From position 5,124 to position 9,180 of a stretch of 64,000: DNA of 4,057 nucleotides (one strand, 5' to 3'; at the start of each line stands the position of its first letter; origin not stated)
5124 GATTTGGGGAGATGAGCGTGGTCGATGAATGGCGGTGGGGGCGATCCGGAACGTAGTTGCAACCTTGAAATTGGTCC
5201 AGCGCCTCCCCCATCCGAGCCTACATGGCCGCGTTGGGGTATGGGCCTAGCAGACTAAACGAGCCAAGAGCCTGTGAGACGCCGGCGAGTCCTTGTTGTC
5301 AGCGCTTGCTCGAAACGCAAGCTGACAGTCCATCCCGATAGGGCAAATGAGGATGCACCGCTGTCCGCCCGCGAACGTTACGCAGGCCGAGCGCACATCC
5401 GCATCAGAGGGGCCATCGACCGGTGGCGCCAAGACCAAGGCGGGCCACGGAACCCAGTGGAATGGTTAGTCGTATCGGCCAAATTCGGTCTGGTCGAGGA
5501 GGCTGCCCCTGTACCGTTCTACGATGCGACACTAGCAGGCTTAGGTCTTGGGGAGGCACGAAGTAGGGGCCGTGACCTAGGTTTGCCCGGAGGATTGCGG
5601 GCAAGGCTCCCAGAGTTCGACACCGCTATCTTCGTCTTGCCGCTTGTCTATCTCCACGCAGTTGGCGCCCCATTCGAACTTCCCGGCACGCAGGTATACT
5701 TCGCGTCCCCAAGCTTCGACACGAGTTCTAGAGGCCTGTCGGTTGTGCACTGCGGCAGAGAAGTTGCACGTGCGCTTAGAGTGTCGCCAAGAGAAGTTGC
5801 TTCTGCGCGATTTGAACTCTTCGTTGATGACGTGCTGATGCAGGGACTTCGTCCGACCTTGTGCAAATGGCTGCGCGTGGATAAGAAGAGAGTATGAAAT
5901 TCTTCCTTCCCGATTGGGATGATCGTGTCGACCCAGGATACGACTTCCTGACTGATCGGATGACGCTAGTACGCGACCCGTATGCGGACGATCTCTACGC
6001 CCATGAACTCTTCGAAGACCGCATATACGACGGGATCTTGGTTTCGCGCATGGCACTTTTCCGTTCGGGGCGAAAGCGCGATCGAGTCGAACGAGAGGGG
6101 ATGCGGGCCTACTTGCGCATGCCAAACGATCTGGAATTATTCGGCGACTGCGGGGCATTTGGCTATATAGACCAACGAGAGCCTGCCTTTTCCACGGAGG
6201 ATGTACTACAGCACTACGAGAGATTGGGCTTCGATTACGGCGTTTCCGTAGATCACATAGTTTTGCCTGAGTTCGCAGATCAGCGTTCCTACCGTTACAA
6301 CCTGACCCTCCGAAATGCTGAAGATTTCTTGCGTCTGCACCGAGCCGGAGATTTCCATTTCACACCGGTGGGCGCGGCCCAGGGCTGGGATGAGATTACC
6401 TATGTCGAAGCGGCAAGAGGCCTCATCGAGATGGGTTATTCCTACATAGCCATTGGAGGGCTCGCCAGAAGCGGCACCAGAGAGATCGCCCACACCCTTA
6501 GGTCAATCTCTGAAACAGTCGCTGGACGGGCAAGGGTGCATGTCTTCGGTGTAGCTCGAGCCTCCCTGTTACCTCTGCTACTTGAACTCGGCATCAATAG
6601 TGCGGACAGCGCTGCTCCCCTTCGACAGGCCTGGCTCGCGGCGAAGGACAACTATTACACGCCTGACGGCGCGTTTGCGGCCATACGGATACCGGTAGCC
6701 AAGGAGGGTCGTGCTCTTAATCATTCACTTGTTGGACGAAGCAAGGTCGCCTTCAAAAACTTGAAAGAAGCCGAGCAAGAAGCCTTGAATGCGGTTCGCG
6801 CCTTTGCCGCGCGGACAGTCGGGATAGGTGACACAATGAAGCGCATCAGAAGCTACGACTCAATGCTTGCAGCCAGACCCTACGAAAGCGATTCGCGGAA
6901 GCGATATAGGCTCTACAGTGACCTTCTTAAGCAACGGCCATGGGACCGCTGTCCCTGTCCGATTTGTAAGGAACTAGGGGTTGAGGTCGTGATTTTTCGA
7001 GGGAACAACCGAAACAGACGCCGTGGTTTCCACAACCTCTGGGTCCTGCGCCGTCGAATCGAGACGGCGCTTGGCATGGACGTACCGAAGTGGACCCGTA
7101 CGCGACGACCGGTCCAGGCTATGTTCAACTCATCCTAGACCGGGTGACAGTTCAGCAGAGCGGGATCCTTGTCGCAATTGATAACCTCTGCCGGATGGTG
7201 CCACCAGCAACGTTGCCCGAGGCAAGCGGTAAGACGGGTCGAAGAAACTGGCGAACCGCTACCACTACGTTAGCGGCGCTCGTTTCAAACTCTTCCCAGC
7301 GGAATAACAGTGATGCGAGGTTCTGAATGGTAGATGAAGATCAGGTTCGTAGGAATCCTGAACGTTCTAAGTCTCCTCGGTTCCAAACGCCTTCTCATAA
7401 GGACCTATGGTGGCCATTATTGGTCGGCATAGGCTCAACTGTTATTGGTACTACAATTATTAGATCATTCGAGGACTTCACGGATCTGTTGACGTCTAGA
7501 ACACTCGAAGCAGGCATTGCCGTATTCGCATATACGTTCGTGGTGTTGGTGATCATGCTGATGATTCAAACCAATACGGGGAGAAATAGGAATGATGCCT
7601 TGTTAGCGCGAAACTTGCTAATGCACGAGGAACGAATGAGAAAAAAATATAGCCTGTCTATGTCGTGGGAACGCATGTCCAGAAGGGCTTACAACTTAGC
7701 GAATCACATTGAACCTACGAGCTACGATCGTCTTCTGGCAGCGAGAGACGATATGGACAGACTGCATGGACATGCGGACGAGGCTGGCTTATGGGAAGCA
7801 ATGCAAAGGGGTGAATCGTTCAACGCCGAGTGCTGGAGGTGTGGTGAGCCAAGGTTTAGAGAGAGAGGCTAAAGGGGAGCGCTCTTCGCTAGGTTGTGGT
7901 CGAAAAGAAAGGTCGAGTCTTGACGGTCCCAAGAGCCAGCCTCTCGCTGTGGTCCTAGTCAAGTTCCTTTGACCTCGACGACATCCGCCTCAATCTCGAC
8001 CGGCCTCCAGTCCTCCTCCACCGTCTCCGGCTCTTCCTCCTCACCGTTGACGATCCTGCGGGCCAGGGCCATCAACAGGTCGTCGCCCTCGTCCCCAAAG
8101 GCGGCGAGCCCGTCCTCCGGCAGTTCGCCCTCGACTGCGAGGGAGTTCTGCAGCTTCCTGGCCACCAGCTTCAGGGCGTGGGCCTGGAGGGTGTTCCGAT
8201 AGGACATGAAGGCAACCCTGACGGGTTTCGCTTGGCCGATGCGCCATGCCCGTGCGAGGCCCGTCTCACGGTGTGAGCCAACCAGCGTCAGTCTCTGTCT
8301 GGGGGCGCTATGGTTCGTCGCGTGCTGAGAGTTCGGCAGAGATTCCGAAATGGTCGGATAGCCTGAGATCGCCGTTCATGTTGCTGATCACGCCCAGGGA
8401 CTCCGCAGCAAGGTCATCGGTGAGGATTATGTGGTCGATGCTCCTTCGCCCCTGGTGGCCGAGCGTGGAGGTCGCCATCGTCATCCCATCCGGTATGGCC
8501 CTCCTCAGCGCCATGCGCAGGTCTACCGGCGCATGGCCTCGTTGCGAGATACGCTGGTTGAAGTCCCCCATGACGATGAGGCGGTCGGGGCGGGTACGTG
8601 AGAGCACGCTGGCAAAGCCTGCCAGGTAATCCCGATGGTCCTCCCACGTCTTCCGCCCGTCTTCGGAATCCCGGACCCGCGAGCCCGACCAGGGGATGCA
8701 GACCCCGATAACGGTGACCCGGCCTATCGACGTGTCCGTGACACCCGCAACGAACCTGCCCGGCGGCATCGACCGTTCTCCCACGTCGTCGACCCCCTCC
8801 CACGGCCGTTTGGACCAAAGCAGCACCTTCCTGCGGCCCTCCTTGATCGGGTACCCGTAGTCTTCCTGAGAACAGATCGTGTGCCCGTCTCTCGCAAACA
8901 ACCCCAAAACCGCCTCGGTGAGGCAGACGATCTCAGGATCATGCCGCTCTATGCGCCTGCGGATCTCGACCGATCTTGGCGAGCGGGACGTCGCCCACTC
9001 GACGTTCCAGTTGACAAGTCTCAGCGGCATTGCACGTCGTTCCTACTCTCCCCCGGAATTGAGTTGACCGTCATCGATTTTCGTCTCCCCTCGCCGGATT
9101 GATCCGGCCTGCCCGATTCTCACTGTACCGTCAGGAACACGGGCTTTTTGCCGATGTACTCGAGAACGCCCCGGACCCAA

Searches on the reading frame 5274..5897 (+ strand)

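Call 12: search_protein_families(library=pfam, proteins=[window:5274-5897:+], max_evalue=0.01)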
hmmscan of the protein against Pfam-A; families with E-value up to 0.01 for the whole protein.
window:5274-5897:+ (207 aa): 1 family
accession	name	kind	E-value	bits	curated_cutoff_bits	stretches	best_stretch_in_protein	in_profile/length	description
PF21818.3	DUF6884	-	0.0047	17.5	30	1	60-90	36-66/135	Family of unknown function (DUF6884)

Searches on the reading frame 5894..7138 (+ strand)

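Call 12: search_protein_families(library=pfam, proteins=[window:5894-7138:+], max_evalue=0.01)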
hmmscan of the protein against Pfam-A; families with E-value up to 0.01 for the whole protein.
window:5894-7138:+ (414 aa): 1 family
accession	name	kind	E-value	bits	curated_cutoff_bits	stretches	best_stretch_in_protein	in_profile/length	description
PF01702.25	TGT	-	1e-09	38.4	26.3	1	92-260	106-273/357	Queuine tRNA-ribosyltransferase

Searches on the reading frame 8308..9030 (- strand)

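Call 4: search_protein_families(library=pfam, proteins=[window:8308-9030:-], max_evalue=0.01)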
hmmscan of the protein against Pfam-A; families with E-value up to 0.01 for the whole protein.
window:8308-9030:- (240 aa): 2 families
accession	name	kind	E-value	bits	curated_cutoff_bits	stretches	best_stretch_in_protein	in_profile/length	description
PF03372.29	Exo_endo_phos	-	3.1e-17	63.5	24.5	1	7-227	2-225/225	Endonuclease/Exonuclease/phosphatase family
PF14529.12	Exo_endo_phos_2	-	0.0081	16.5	27.4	0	133-230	15-116/117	Endonuclease-reverse transcriptase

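Call 5: search_protein_families(library=padloc, proteins=[window:8308-9030:-], max_evalue=0.01)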
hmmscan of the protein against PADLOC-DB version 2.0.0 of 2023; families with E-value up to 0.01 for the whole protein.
window:8308-9030:- (240 aa): 0 families
